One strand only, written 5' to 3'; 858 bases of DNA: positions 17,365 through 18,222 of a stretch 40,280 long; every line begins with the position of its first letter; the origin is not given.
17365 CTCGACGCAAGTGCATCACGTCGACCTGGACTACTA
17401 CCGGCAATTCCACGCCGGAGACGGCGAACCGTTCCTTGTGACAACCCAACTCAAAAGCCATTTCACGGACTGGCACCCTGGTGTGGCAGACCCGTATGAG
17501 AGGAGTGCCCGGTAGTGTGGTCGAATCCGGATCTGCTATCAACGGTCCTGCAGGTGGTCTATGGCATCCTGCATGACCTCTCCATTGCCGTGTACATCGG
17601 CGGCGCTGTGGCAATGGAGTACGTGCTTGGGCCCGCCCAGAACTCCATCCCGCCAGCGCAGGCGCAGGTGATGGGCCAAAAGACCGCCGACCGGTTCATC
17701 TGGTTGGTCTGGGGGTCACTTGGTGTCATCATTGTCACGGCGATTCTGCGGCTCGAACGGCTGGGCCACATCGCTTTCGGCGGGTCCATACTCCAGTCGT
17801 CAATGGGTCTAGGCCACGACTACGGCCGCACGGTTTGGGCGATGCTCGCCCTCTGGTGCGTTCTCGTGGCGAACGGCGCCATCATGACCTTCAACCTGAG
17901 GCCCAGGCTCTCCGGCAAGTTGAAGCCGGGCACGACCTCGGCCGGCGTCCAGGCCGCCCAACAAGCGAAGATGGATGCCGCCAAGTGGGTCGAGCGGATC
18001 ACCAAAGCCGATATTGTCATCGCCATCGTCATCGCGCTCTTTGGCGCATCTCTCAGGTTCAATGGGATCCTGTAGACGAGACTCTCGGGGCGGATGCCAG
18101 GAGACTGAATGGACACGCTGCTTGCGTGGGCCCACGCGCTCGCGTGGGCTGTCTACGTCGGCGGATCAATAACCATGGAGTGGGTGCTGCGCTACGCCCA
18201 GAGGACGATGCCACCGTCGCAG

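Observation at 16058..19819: Four-gene accessory module fused to the alpha3 end of the operon: candidate novel electron-exit or maturation system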

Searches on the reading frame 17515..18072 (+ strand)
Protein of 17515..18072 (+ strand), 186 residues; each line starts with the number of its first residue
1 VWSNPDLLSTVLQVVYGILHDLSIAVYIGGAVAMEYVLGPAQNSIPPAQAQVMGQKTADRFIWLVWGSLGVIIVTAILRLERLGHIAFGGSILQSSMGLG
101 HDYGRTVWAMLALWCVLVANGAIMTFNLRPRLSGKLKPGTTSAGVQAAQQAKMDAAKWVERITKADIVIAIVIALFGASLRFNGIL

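Call 8: search_protein_families(library=pfam, proteins=[window:17515-18072:+], max_evalue=0.1)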
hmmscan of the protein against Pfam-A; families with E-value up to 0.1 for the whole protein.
window:17515-18072:+ (186 aa): 2 families
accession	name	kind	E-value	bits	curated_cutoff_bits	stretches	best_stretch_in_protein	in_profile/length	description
PF05425.18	CopD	-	7.9e-09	36.3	32.1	1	57-179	3-104/105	Copper resistance protein D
PF13664.11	DUF4149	-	0.0059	17.3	24.6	1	22-111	1-76/102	Domain of unknown function (DUF4149)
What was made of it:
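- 17515..18075 (+): B: CopD-like four-helix membrane protein. Its GTG start overlaps the TAG stop of A. PF05425 at 7.9e-9 (call 8).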

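Call 9: search_protein_families(library=ncbifam, proteins=[window:17515-18072:+], max_evalue=0.1)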
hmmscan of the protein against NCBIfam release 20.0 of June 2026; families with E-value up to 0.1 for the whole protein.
window:17515-18072:+ (186 aa): 0 families

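Call 46: search_solved_structures(query=A3, max_evalue=10, show_alignments=2)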
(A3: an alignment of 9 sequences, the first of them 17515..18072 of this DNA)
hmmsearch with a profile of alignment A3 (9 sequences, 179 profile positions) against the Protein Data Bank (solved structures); distinct sequences matched with E-value up to 10: 0.
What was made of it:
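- On NarI / FdnI / NrfD-type quinone-coupling membrane anchors (B/C): No PDB sequence match at E up to 10 (call 46).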

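Call 47: search_protein_families(library=pfam, alignment_id=A3, max_evalue=1)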
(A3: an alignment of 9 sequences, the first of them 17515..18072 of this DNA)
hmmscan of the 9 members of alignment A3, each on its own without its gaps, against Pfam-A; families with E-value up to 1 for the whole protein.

A. member 1, window:17515-18072:+ (186 aa): 2 families
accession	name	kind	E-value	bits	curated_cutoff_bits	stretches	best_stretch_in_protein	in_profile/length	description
PF05425.18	CopD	-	7.9e-09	36.3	32.1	1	57-179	3-104/105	Copper resistance protein D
PF13664.11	DUF4149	-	0.0059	17.3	24.6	1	22-111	1-76/102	Domain of unknown function (DUF4149)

B. families by the number of members that match (of 9 scanned): 11 families
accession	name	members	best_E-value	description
PF05425.18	CopD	9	1.2e-09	Copper resistance protein D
PF13664.11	DUF4149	5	0.0059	Domain of unknown function (DUF4149)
PF10027.14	DUF2269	4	0.099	Predicted integral membrane protein (DUF2269)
PF11027.13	DUF2615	3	0.05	Protein of unknown function (DUF2615)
PF09980.14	DUF2214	2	0.00011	Predicted membrane protein (DUF2214)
PF00060.32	Lig_chan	1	0.044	Ligand-gated ion channel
PF25686.1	Betaherpes_U91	1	0.078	Betaherpesvirus U91 protein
PF11998.13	DUF3493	1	0.33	Low psii accumulation1 / Rep27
PF14927.11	Neurensin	1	0.42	Neurensin/Transmembrane protein 74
PF01529.25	DHHC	1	0.44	DHHC palmitoyltransferase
PF16118.10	DUF4834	1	0.49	Domain of unknown function (DUF4834)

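Call 72: find_homologous_proteins(query=window:17515-18072:+, max_evalue=0.001)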
Query window:17515-18072:+ (186 aa): 126 proteins with E <= 0.001 among 583 candidates; the best 120 are listed.
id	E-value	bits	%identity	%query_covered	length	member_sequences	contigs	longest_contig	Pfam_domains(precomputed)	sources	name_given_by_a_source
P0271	1.3e-106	372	92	100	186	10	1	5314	PF05425.19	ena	-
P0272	1.4e-96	339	84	100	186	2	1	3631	PF05425.19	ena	-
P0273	7.6e-95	334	82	100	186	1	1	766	PF05425.19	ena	-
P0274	6.3e-92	324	81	100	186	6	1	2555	PF05425.19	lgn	-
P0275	2.2e-91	322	78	100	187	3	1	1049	PF05425.19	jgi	jgi:uncharacterized membrane protein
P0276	7.7e-90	317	78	100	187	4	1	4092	-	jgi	jgi:uncharacterized membrane protein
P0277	1.3e-89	317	80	100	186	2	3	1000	PF05425.19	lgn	-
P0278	8.4e-89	314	77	100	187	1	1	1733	-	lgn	-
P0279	8.2e-88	311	76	100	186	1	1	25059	-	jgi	jgi:uncharacterized membrane protein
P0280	1.9e-86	306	76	98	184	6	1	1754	PF05425.19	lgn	-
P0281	3.0e-84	299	74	100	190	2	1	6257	-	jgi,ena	-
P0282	3.6e-84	299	74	98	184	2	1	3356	-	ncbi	-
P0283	1.1e-81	291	73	100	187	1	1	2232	PF05425.19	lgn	-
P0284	1.4e-81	290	73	100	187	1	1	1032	PF05425.19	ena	-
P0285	8.8e-79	281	70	98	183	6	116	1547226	PF05425.19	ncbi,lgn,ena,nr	ncbi:MAG: CopD family protein [Thermoflexaceae bacterium]|nr:CopD family protein [Thermoflexaceae ba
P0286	9.5e-79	281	72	98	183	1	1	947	PF05425.19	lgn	-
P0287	9.2e-78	278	70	98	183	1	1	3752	PF05425.19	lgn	-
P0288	2.0e-77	277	69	98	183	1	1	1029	PF05425.19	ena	-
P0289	1.6e-71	258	67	96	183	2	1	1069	PF05425.19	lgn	-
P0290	2.8e-71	257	67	96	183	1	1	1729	PF05425.19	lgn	-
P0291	4.8e-70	253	64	98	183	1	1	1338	PF05425.19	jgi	jgi:uncharacterized membrane protein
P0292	5.7e-70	253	65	98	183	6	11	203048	PF05425.19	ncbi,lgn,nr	ncbi:MAG: CopD family protein [Dehalococcoidia bacterium]|nr:CopD family protein [Dehalococcoidia ba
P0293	1.2e-69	251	67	94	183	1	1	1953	PF05425.19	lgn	-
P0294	3.3e-68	247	65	96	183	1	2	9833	PF05425.19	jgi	-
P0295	2.9e-67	244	62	98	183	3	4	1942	PF05425.19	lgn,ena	-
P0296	3.7e-67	243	60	98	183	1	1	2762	PF05425.19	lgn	-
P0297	9.0e-67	242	59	99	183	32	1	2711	PF05425.19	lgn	-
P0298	3.0e-66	240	59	98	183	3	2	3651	PF05425.19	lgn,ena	-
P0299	1.2e-65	238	63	98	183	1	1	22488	PF05425.19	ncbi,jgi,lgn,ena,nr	ncbi:MAG: CopD family protein [Dehalococcoidia bacterium]|nr:CopD family protein [Dehalococcoidia ba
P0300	1.3e-65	238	61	98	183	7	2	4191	PF05425.19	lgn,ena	-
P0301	2.6e-65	237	60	98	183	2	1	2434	PF05425.19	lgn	-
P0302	5.2e-65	236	61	98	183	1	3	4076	PF05425.19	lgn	-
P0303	5.4e-65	236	63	87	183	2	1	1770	PF05425.19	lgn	-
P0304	7.0e-65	236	62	94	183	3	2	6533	PF05425.19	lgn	-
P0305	1.6e-64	235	60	98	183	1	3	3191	PF05425.19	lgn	-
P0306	3.6e-64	234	58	99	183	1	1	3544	PF05425.19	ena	-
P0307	3.7e-64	234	58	98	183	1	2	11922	PF05425.19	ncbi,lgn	-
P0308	4.1e-64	233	59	98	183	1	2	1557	PF05425.19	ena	-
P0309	5.1e-64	233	61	97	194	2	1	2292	PF05425.19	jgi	jgi:uncharacterized membrane protein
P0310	6.6e-64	233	59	100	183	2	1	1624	PF05425.19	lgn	-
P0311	1.3e-63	232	58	98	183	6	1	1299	PF05425.19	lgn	-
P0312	2.9e-63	231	57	98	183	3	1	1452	PF05425.19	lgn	-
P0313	3.9e-63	230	59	98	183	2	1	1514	PF05425.19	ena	-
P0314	4.0e-63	230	58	98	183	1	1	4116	PF05425.19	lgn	-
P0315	7.6e-63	229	59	98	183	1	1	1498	PF05425.19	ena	-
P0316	8.4e-63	229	57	98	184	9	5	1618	PF05425.19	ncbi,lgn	-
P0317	8.6e-63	229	57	99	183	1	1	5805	PF05425.19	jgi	jgi:uncharacterized membrane protein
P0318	1.2e-62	229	58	98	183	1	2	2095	PF05425.19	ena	-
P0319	1.2e-62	229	61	98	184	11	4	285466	PF05425.19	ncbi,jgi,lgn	jgi:uncharacterized membrane protein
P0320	1.3e-62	229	59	98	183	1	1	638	PF05425.19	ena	-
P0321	1.7e-62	228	58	98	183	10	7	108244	PF05425.19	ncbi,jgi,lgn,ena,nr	ncbi:MAG TPA: CopD family protein [Tepidiformaceae bacterium]|nr:CopD family protein [Tepidiformacea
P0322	3.0e-62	227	58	98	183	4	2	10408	PF05425.19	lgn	-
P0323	4.1e-62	227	58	98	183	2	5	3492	PF05425.19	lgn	-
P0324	4.6e-62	227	61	94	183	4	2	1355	PF05425.19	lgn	-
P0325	9.8e-62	226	58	98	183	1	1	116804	PF05425.19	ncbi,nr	ncbi:MAG: CopD family protein [Dehalococcoidia bacterium]|nr:CopD family protein [Dehalococcoidia ba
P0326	3.0e-61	224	58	96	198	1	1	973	PF05425.19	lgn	-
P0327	3.7e-61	224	60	96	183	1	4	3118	PF05425.19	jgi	jgi:uncharacterized membrane protein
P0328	6.3e-61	223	57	98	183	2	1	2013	PF05425.19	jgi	jgi:uncharacterized membrane protein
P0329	6.4e-61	223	58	99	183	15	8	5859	PF05425.19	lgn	-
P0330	6.4e-61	223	58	98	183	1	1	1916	PF05425.19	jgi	jgi:uncharacterized membrane protein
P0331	7.2e-61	223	61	81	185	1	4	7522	PF05425.19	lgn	-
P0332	1.0e-60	222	61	96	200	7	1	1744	PF05425.19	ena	-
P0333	1.7e-60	222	58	100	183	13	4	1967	PF05425.19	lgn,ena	-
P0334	2.2e-60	221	59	94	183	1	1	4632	PF05425.19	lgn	-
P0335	2.2e-60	221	61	96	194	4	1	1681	PF05425.19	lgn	-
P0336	4.5e-60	220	59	94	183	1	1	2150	PF05425.19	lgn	-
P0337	7.0e-60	220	57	94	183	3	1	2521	PF05425.19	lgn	-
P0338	9.1e-60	219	58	98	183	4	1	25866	PF05425.19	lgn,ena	-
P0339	1.7e-59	218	54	98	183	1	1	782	PF05425.19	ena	-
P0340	1.7e-59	218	59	92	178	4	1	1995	PF05425.19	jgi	jgi:uncharacterized membrane protein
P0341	2.3e-59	218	58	94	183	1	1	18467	PF05425.19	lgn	-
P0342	2.9e-59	218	54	94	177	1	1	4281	PF05425.19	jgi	jgi:uncharacterized membrane protein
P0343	5.5e-58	213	53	98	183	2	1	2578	PF05425.19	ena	-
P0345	9.2e-58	213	59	94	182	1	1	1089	PF05425.19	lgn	-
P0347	2.0e-57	212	57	93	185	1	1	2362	PF05425.19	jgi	jgi:uncharacterized membrane protein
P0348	2.1e-57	212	59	94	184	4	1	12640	PF05425.19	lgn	-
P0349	5.6e-57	210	58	96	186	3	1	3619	PF05425.19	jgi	jgi:uncharacterized membrane protein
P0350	2.4e-56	208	51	100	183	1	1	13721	PF05425.19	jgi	jgi:uncharacterized membrane protein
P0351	4.8e-56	207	57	83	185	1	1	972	PF05425.19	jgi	jgi:uncharacterized membrane protein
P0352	8.2e-56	206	56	94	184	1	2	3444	PF05425.19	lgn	-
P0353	2.2e-53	198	56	93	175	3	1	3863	PF05425.19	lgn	-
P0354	2.1e-52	195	52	98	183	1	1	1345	PF05425.19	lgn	-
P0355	9.5e-52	193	56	91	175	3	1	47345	PF05425.19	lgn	-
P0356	1.5e-51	193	55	83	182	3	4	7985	PF05425.19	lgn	-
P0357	3.3e-50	188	49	95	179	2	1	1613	PF05425.19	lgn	-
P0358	5.9e-50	187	53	93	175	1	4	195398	PF05425.19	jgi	jgi:uncharacterized membrane protein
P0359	1.0e-49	187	60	82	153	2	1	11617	PF05425.19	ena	-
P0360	1.5e-49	186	53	82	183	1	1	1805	PF05425.19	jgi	jgi:uncharacterized membrane protein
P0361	1.9e-49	186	53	95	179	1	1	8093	PF05425.19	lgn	-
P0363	3.8e-49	185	50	94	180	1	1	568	PF05425.19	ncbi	-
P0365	2.0e-48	182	52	99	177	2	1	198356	PF05425.19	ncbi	-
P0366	2.1e-48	182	54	80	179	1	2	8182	PF05425.19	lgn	-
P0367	2.5e-48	182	54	96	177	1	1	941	PF05425.19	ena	-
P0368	5.9e-48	181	50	94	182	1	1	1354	PF05425.19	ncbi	-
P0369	1.6e-47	179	49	94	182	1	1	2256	PF05425.19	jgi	jgi:uncharacterized membrane protein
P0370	3.0e-47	178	52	94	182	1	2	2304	PF05425.19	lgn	-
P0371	6.9e-47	177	50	94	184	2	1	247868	PF05425.19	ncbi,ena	-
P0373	2.4e-46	176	49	96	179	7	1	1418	PF05425.19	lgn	-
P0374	2.5e-46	175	52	95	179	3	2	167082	PF05425.19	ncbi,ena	-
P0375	1.3e-45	173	49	91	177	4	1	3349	PF05425.19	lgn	-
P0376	1.4e-45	173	54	90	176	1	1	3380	PF05425.19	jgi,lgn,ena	-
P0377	1.5e-45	173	50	80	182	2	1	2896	PF05425.19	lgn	-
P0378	4.4e-45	171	54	90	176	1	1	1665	PF05425.19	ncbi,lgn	ncbi:MAG: CopD family protein [Pseudomonadales bacterium]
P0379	6.3e-45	171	54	90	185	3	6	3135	PF05425.19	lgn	-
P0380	8.0e-45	171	49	95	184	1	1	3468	PF05425.19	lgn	-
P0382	1.5e-44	170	49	96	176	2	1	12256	PF05425.19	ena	-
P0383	7.4e-44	167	50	94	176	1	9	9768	PF05425.19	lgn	-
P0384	8.4e-44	167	49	90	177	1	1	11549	PF05425.19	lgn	-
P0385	8.6e-44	167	51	90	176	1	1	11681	PF05425.19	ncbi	-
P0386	1.2e-42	164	46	94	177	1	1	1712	PF05425.19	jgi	jgi:uncharacterized membrane protein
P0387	1.1e-41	160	49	90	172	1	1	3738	PF05425.19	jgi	jgi:uncharacterized membrane protein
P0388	1.2e-40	157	49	90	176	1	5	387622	PF05425.19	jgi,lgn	-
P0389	3.6e-38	149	49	82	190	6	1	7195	PF05425.19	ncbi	-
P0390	1.4e-37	147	48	87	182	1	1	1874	PF05425.19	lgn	-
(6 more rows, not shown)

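Call 80: predict_structure(alignment_id=A4)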
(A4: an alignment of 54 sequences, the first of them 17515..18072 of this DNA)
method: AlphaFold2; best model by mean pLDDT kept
length: 186 residues; sequences in the alignment: 54
mean_pLDDT: 89.7   pTM: 0.83
mean pLDDT of the five models: 89.7, 89.7, 88.0, 86.2, 85.9
residues with pLDDT >= 90: 120; 70-90: 56; 50-70: 8; < 50: 2
segments of 3 or more residues with pLDDT < 50: none
pLDDT, mean of each block of 10 residues (from residue 1): 70 94 96 89 82 83 94 95 80 76 94 98 95 89 93 93 96 96 91
secondary structure, 60 per line:
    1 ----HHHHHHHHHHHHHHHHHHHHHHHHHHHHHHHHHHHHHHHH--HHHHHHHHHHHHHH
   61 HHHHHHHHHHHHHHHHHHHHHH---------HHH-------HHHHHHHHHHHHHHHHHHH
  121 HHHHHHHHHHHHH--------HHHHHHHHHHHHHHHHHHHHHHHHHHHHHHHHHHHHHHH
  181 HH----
elements in order: H5-44 H47-82 H102-133 H142-182
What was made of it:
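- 17515..18075 (+): AF2 model with four long helices (call 80).
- Checked: The AF2 model of B shows four long helices (call 80).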

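Call 83: fold_search(model_id=the predicted structure, library=pdb)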
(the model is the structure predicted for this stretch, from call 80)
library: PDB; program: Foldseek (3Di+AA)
matches with E <= 10: 129; with E <= 0.001: 0
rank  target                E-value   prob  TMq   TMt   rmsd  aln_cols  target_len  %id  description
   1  2bl2_A                5.8e-01  0.20  0.21  0.24  11.4       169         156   16  The membrane rotor of the V-type ATPase from Enterococcus hirae (released 2005-04-05)
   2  1kqf_C                8.7e-01  0.75  0.43  0.38   8.8       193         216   13  FORMATE DEHYDROGENASE N FROM E. COLI (released 2002-03-15)
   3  7tgh_3C               9.6e-01  0.57  0.39  0.21   9.1       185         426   14  Cryo-EM structure of respiratory super-complex CI+III2 from Tetrahymena thermophila (released 2022-04-06)
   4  7xge_A                1.0e+00  0.41  0.32  0.35   9.0       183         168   14  Crystal structure of MCL-1 in complex with computationally designed inhibitor protein (released 2022-07-20)
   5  8w6e_B                1.1e+00  0.87  0.50  0.57   6.1       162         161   10  De novo design of HBC599 binder (released 2024-11-27)
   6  6pe4_H                1.2e+00  0.15  0.22  0.25  12.2       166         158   13  Yeast Vo motor in complex with 1 VopQ molecule (released 2020-05-20)
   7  7xge_C                1.2e+00  0.38  0.33  0.36   8.6       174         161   13  Crystal structure of MCL-1 in complex with computationally designed inhibitor protein (released 2022-07-20)
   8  7uw9_g                1.2e+00  0.16  0.23  0.26  12.4       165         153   13  Citrus V-ATPase State 1, H in contact with subunit a (released 2022-07-06)
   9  6wlw_0                1.5e+00  0.11  0.20  0.19  11.8       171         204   15  The Vo region of human V-ATPase in state 1 (focused refinement) (released 2020-11-11)
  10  7jh5_B                1.8e+00  0.33  0.36  0.26   9.9       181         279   15  Co-LOCKR: de novo designed protein switch (released 2020-09-02)
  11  7xge_E                1.8e+00  0.20  0.27  0.31  10.4       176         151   11  Crystal structure of MCL-1 in complex with computationally designed inhibitor protein (released 2022-07-20)
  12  6o7t_c                1.8e+00  0.09  0.21  0.20  11.7       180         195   14  Saccharomyces cerevisiae V-ATPase Vph1-VO (released 2019-04-03)
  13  6o7u_g                1.9e+00  0.12  0.22  0.25  11.4       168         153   11  Saccharomyces cerevisiae V-ATPase Stv1-VO (released 2019-04-03)
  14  9bpb_C                2.0e+00  0.38  0.41  0.22   9.8       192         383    9  Tethered respiratory III2IV2 supercomplex from Saccharomyces cerevisiae (released 2025-05-21)
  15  6xbw_c                2.2e+00  0.11  0.22  0.25  11.7       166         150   14  Cryo-EM structure of V-ATPase from bovine brain, state 1 (released 2020-08-19)
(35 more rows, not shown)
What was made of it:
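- On NarI / FdnI / NrfD-type quinone-coupling membrane anchors (B/C): Foldseek's best membrane hit is FdnI at E 0.87 (call 83).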
